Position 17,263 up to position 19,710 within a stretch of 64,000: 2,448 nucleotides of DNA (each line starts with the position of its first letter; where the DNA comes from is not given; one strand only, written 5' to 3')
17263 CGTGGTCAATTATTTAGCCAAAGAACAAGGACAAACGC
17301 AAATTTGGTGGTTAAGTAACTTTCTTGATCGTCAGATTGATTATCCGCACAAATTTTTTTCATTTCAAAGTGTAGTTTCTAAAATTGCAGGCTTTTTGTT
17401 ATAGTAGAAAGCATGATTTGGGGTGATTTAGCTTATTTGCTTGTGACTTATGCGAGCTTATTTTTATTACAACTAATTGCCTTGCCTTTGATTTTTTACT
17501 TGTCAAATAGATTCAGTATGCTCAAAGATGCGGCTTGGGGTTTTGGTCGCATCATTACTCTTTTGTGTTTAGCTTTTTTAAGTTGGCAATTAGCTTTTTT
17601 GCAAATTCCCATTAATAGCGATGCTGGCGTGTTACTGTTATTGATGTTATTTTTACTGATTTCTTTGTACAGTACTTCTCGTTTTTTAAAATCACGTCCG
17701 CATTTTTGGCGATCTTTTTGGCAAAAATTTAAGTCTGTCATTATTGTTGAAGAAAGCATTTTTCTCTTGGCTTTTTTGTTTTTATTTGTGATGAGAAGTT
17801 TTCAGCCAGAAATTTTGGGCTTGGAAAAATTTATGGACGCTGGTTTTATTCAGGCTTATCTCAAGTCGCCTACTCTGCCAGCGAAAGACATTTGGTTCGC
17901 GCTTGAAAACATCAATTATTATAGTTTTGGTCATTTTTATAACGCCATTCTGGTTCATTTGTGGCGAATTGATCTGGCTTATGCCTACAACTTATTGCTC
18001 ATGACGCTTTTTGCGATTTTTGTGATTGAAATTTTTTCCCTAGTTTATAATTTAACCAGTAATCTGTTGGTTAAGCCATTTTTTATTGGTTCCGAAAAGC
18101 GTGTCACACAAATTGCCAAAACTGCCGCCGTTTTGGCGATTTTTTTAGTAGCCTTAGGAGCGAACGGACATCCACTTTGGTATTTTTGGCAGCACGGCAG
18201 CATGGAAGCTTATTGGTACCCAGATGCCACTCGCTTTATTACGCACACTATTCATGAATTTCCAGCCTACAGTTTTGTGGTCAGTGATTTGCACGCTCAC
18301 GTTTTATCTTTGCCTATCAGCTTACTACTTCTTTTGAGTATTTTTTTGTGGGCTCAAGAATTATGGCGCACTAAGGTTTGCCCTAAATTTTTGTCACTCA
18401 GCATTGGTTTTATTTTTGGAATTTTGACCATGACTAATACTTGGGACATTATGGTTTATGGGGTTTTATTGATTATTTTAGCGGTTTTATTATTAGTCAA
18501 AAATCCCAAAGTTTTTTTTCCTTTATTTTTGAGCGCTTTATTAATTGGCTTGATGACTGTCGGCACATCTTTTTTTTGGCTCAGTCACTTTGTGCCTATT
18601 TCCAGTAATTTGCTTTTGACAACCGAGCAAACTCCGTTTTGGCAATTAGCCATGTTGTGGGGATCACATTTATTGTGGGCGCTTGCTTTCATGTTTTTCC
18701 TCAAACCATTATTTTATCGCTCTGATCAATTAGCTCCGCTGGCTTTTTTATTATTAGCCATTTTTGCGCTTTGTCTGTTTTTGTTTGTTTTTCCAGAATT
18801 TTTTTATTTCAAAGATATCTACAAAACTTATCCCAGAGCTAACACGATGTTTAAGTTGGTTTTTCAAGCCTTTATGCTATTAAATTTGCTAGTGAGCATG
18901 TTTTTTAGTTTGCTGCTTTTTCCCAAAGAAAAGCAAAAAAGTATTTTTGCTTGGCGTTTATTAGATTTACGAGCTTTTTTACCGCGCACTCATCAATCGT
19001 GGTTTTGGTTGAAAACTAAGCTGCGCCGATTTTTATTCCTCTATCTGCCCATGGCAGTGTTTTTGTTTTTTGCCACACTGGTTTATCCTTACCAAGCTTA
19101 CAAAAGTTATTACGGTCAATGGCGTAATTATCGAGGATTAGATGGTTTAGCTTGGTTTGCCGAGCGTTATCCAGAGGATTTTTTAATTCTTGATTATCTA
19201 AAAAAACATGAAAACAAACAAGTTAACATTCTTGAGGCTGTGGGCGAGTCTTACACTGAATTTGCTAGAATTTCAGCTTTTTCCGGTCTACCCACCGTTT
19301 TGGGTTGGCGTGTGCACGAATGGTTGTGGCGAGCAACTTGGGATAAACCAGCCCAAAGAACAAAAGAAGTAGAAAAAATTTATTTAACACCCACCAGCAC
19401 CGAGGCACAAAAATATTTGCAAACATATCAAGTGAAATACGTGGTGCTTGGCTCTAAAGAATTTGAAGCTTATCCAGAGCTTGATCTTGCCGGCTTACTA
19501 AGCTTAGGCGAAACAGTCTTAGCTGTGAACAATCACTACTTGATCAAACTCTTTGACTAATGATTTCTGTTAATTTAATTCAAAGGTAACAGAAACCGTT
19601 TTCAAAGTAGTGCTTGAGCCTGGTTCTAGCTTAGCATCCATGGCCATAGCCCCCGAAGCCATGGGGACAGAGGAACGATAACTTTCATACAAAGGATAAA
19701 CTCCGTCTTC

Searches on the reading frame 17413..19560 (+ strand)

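Call 28: search_protein_families(library=pfam, proteins=[window:17413-19560:+], max_evalue=0.00001)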
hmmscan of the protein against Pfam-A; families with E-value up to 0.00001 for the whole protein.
window:17413-19560:+ (715 aa): 1 family
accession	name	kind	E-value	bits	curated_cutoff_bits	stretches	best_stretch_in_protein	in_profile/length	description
PF10060.15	DUF2298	-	3.8e-76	257.4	27.8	2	54-449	3-407/488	Uncharacterized membrane protein (DUF2298)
